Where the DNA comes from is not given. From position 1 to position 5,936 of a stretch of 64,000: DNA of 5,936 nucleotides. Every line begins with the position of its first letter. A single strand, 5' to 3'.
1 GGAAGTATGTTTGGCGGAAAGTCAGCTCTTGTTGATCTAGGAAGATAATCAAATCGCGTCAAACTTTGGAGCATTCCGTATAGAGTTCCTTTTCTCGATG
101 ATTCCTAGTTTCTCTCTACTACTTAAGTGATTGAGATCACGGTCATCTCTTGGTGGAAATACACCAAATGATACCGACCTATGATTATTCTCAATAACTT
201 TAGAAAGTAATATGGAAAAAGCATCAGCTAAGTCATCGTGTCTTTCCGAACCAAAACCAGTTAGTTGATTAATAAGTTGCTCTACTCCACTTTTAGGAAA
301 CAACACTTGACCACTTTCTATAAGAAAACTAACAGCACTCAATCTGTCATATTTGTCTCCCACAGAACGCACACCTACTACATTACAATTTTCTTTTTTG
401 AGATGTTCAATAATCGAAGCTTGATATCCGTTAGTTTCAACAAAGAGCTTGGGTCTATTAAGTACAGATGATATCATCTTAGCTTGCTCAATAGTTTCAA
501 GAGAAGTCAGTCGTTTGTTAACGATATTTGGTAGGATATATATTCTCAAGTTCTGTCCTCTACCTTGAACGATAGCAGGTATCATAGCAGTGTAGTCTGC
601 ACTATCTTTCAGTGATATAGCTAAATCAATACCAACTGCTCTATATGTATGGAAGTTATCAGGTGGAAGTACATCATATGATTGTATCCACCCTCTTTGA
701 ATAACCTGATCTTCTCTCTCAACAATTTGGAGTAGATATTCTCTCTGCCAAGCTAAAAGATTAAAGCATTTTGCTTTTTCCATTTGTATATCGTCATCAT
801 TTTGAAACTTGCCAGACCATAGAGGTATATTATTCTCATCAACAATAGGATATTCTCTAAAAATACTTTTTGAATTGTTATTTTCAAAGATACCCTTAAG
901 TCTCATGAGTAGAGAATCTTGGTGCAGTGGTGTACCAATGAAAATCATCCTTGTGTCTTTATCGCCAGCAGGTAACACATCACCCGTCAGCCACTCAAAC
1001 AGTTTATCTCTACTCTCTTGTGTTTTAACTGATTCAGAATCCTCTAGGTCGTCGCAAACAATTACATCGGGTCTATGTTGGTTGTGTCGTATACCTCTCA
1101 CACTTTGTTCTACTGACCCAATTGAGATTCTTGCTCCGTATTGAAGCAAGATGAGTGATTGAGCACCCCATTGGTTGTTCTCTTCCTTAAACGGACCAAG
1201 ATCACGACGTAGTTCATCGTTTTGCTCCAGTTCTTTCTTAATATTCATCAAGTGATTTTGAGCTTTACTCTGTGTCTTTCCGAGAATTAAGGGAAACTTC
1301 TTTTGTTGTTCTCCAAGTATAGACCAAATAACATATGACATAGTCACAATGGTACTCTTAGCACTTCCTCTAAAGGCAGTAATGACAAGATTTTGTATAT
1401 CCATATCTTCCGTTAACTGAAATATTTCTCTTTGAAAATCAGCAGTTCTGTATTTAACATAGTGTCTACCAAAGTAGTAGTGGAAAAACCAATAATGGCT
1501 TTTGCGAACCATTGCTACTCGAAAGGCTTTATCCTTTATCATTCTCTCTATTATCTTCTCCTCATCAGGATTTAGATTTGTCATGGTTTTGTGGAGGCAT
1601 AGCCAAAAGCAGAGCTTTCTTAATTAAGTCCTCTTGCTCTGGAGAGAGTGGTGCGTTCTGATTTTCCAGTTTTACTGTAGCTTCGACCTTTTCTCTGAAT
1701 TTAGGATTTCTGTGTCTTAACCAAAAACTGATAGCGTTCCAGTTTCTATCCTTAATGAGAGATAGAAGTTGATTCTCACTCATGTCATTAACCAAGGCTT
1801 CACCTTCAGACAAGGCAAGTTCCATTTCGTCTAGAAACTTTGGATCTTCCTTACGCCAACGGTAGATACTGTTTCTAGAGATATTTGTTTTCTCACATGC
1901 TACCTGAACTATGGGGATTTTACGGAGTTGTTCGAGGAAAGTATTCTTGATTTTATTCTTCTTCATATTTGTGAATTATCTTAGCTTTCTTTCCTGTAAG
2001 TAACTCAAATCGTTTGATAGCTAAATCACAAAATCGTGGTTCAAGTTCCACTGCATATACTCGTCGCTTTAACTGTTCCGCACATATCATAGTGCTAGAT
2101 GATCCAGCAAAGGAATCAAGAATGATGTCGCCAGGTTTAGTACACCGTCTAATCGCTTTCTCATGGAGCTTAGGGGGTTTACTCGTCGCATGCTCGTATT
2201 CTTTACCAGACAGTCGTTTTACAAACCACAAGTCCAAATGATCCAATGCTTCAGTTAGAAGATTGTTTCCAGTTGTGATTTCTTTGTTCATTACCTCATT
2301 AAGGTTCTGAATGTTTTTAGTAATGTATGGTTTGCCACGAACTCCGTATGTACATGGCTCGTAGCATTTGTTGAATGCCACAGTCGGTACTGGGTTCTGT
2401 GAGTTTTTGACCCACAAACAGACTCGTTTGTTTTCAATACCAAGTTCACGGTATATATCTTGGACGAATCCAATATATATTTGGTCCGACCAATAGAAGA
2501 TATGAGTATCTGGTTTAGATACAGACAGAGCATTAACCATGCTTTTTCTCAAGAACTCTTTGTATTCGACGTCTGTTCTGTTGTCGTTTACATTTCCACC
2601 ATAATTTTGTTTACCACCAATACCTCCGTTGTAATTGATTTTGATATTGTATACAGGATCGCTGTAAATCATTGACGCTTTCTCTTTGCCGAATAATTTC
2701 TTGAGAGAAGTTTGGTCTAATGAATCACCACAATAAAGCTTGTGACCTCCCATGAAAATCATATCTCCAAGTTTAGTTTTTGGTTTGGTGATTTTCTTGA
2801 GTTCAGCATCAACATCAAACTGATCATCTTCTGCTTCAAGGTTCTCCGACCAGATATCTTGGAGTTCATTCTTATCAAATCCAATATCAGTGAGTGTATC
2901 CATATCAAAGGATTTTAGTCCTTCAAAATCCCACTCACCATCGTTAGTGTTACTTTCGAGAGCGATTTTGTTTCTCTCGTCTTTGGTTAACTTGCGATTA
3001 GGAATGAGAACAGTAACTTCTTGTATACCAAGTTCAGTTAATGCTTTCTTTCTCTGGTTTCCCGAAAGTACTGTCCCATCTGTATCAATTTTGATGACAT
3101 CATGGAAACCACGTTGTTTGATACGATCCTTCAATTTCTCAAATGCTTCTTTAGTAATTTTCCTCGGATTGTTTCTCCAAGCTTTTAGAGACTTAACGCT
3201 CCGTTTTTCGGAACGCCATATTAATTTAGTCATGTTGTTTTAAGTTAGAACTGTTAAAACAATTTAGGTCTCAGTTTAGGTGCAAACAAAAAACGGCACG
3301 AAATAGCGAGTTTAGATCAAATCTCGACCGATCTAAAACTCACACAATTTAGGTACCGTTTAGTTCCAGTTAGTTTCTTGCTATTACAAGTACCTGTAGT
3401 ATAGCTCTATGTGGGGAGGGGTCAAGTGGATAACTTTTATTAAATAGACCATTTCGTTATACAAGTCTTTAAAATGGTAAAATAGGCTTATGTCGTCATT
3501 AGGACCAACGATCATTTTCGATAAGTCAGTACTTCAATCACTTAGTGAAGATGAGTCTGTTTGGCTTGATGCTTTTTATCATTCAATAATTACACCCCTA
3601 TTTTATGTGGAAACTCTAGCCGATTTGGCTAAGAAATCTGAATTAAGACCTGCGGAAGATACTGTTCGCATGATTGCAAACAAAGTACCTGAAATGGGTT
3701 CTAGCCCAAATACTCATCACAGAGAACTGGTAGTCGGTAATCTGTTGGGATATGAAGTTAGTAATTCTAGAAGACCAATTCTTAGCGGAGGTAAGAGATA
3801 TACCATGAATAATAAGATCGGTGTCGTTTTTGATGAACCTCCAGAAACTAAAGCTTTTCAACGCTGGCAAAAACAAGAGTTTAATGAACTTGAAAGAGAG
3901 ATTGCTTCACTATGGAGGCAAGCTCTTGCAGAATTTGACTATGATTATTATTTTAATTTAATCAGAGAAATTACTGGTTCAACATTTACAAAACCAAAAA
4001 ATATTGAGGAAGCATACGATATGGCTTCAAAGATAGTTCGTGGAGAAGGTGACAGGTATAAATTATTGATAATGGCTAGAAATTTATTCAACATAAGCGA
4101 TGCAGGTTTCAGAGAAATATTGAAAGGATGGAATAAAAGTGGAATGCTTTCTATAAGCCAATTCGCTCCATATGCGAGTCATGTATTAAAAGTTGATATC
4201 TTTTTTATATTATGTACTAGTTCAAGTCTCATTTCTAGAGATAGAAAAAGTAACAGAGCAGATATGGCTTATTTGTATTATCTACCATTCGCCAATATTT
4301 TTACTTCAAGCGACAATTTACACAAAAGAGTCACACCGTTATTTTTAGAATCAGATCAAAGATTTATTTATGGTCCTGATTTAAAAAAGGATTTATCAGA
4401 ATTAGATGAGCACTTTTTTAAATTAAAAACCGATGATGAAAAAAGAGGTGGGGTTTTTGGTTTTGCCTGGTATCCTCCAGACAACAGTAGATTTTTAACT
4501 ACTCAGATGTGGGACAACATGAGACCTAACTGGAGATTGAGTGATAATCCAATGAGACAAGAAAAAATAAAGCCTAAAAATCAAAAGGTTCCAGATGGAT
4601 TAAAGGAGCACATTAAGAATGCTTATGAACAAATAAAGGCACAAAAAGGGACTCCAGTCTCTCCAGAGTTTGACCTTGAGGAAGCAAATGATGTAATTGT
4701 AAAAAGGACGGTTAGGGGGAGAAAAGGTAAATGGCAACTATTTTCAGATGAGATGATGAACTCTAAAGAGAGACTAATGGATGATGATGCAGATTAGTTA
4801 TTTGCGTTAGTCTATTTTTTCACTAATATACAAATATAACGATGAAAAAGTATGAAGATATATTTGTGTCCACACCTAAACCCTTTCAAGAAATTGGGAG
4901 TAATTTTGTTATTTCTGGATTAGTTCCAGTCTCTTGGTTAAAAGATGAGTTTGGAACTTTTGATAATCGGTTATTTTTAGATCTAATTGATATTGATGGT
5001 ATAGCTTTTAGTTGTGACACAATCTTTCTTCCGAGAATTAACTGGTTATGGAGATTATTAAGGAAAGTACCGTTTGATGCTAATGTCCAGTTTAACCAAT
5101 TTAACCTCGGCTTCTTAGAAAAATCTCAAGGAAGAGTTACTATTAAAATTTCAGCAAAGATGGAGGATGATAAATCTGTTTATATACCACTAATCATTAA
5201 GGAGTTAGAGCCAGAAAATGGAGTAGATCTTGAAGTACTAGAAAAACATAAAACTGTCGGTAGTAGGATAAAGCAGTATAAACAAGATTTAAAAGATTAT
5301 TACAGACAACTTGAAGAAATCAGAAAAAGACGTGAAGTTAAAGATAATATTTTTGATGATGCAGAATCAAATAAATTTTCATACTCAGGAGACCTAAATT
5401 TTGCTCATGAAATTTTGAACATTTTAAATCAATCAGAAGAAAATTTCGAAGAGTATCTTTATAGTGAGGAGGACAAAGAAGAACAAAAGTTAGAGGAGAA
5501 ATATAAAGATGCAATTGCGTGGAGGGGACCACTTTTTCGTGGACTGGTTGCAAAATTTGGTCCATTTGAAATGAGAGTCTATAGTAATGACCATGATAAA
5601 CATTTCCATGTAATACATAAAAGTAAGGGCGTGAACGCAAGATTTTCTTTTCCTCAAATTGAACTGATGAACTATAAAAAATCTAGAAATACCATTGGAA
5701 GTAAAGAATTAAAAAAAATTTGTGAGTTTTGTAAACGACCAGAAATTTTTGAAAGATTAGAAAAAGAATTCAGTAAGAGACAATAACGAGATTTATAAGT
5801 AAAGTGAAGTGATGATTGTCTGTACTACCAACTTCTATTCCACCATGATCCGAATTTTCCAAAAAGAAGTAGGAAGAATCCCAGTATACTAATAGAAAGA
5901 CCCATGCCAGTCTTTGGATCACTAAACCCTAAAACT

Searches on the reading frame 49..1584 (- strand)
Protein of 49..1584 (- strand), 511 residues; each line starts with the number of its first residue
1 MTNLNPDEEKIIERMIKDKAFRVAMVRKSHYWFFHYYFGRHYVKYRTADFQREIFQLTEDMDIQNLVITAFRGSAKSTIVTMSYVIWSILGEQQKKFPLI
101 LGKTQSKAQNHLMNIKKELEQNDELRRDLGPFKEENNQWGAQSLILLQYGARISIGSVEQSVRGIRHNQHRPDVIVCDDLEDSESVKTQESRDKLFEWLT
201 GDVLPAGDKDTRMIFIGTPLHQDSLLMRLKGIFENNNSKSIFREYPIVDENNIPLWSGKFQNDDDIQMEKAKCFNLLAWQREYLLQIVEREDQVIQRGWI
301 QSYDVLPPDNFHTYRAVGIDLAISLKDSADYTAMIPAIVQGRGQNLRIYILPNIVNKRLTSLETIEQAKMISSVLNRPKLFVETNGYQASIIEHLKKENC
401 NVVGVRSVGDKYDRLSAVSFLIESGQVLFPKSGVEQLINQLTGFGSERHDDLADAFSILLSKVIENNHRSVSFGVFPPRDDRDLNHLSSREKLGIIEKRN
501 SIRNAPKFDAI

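Call 26: search_protein_families(library=phrogs, proteins=[window:49-1584:-], max_evalue=0.001)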
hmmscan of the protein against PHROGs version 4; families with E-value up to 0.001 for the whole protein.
window:49-1584:- (511 aa): 7 families
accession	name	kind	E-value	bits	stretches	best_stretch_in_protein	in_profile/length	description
phrog_38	-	head and packaging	3.3e-82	278.4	1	14-479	257-718/760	terminase large subunit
phrog_5573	-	head and packaging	4.2e-17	63.4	1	288-467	58-238/250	terminase large subunit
phrog_2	-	head and packaging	7.9e-13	49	1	48-465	267-596/807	terminase large subunit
phrog_979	-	head and packaging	4.9e-12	46.3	1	291-468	412-604/642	terminase large subunit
phrog_14112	-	unknown function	1.7e-11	45.1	1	64-203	103-243/247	-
phrog_4758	-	head and packaging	1.8e-08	35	1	25-233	15-221/243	terminase large subunit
phrog_17672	-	head and packaging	5.1e-06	26.7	1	54-227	57-225/395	terminase large subunit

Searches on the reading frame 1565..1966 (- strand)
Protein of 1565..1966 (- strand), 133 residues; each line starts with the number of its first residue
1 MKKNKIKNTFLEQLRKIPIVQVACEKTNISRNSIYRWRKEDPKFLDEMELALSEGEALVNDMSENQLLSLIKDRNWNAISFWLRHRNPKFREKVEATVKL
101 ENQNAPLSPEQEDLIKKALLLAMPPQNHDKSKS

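Call 26: search_protein_families(library=phrogs, proteins=[window:1565-1966:-], max_evalue=0.001)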
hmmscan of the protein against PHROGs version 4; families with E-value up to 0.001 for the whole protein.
window:1565-1966:- (133 aa): 3 families
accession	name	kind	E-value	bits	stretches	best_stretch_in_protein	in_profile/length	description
phrog_309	-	head and packaging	3e-09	38.3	1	28-109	167-271/319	terminase small subunit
phrog_4044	-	head and packaging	1.4e-08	35.4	1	7-54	29-76/180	terminase small subunit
phrog_4102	-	head and packaging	1.4e-06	29.6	1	4-105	17-125/166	terminase small subunit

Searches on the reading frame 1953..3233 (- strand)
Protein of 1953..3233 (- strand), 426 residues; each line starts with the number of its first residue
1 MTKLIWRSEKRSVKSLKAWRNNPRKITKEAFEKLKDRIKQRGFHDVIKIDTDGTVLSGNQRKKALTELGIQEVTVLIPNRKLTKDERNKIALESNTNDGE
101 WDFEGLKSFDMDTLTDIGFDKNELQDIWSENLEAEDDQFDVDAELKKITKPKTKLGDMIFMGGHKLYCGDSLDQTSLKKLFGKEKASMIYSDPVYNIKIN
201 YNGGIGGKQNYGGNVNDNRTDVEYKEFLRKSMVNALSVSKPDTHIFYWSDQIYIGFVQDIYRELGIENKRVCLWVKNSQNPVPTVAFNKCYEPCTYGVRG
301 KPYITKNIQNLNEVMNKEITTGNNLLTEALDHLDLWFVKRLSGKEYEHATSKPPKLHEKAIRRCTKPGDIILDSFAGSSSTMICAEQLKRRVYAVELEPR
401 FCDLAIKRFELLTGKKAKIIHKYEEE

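Call 26: search_protein_families(library=phrogs, proteins=[window:1953-3233:-], max_evalue=0.001)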
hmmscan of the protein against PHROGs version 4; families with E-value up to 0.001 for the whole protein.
window:1953-3233:- (426 aa): 24 families
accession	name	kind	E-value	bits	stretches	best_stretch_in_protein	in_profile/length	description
phrog_498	-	other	1.4e-83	282.5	1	8-421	35-431/633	DNA methyltransferase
phrog_67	-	other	2.1e-37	130.6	1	27-417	42-351/743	DNA methyltransferase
phrog_620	-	DNA, RNA and nucleotide metabolism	6.9e-20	73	1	9-154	10-157/217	ParB-like partition protein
phrog_940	-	DNA, RNA and nucleotide metabolism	3.1e-18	67.2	1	9-149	7-146/388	nuclease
phrog_8071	-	DNA, RNA and nucleotide metabolism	1.5e-17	65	1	9-198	8-206/389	ParB-like partition protein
phrog_3008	-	other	6.3e-17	62.7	1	336-422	135-227/244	DNA methyltransferase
phrog_23085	-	unknown function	2.5e-16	60.6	1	345-417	41-114/138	-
phrog_9353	-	unknown function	2e-14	55.1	1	15-154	18-164/245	-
phrog_723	-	DNA, RNA and nucleotide metabolism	8.8e-11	43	1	6-142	11-158/223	ParB-like partition protein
phrog_930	-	DNA, RNA and nucleotide metabolism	9.9e-10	39.6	1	9-147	8-154/223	ParB-like partition protein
phrog_18056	-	DNA, RNA and nucleotide metabolism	2.5e-08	34.2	1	10-79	5-73/387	ParB-like partition nuclease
phrog_5475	-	unknown function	6.4e-08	32.8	1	13-132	8-123/458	-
phrog_18293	-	other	6.9e-08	33.5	1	344-410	42-108/119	methyltransferase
phrog_7405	-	unknown function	9e-08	33.1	1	7-109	23-129/250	-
phrog_6952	-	other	4.7e-07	30.8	1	329-400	95-166/181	DNA methyltransferase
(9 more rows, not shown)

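Call 112: search_protein_families(library=padloc, proteins=[window:1953-3233:-], max_evalue=0.001)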
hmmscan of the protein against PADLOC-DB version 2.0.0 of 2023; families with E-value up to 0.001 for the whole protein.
window:1953-3233:- (426 aa): 46 families (the best 25 are shown)
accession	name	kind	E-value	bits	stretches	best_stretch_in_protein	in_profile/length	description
PDLC03229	MTase_II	-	7.3e-53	177.9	1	9-417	11-408/436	Type II methyltransferase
PDLC03371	MTase_II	-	1.2e-28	98.4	1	165-413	12-256/260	Type II methyltransferase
PDLC03299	MTase_II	-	4.4e-18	63.8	1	164-413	15-261/296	Type II methyltransferase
PDLC03308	MTase_II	-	5.7e-18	63.1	1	49-400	64-385/419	Type II methyltransferase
PDLC03353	MTase_II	-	5.5e-16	56.9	1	174-411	17-252/260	Type II methyltransferase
PDLC03216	MTase_II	-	1.5e-14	51.8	1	168-420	16-266/364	Type II methyltransferase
PDLC03387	MTase_II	-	5.6e-14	50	1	269-410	143-276/289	Type II methyltransferase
PDLC03265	MTase_II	-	1.8e-13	48.6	1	326-410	245-329/333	Type II methyltransferase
PDLC03339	MTase_II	-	2.3e-13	47.7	1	335-413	194-275/399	Type II methyltransferase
PDLC03337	MTase_II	-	1.2e-12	45.7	1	179-420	21-257/264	Type II methyltransferase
PDLC03636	MTase_III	-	6.9e-11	39.6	1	339-398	335-394/575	Type III methyltransferase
PDLC03238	MTase_II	-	7.2e-11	39.8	1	153-421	112-375/428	Type II methyltransferase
PDLC03320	MTase_II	-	7.8e-11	39.7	1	317-416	179-281/289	Type II methyltransferase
PDLC03738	oMTase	-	1.2e-10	38.7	1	186-411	40-267/376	orphan methyltransferase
PDLC03305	MTase_II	-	2.8e-10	38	1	165-414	14-247/513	Type II methyltransferase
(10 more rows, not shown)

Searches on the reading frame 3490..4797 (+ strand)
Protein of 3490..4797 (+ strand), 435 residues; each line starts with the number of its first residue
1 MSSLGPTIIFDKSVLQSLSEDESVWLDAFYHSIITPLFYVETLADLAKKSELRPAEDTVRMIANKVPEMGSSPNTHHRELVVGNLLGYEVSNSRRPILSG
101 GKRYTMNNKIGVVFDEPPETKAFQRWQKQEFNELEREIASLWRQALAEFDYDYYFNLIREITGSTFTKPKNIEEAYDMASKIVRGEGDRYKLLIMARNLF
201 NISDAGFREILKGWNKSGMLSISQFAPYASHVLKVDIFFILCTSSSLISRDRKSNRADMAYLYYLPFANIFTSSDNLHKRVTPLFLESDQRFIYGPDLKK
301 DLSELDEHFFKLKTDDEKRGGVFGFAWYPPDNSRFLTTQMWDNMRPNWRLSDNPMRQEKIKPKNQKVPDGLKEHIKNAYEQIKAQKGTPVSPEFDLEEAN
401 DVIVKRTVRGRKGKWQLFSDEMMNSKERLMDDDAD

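Call 5: search_protein_families(library=pfam, proteins=[window:3490-4797:+], max_evalue=0.01)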
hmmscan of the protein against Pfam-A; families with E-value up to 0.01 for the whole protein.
window:3490-4797:+ (435 aa): 0 families

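Call 26: search_protein_families(library=phrogs, proteins=[window:3490-4797:+], max_evalue=0.001)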
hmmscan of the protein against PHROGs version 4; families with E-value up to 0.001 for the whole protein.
window:3490-4797:+ (435 aa): 0 families

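Call 75: find_related_loci(query=window:3490-4797:+, collection=viral_contigs, flank=10000)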
Query window:3490-4797:+ (435 aa) in viral_contigs; peptide patterns used: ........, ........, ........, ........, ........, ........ (x = any residue, [..] = any of these).
No stretch of DNA in the collection matches any of the patterns.

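Call 111: search_solved_structures(query=window:3490-4797:+, max_evalue=0.01)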
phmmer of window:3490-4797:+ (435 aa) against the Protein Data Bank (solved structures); distinct sequences matched with E-value up to 0.01: 0.

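Call 112: search_protein_families(library=padloc, proteins=[window:3490-4797:+], max_evalue=0.001)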
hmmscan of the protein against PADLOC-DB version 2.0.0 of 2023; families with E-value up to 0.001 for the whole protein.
window:3490-4797:+ (435 aa): 0 families

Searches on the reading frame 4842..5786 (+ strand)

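Call 5: search_protein_families(library=pfam, proteins=[window:4842-5786:+], max_evalue=0.01)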
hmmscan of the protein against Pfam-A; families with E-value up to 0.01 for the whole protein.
window:4842-5786:+ (314 aa): 1 family
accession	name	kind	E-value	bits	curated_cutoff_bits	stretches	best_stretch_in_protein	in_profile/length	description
PF13711.11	DUF4160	-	0.0082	16.8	23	0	245-298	5-54/65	Domain of unknown function (DUF4160)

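Call 26: search_protein_families(library=phrogs, proteins=[window:4842-5786:+], max_evalue=0.001)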
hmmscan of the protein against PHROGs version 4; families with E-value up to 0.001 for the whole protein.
window:4842-5786:+ (314 aa): 0 families

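Call 112: search_protein_families(library=padloc, proteins=[window:4842-5786:+], max_evalue=0.001)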
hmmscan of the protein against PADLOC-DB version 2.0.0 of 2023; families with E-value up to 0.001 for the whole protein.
window:4842-5786:+ (314 aa): 0 families
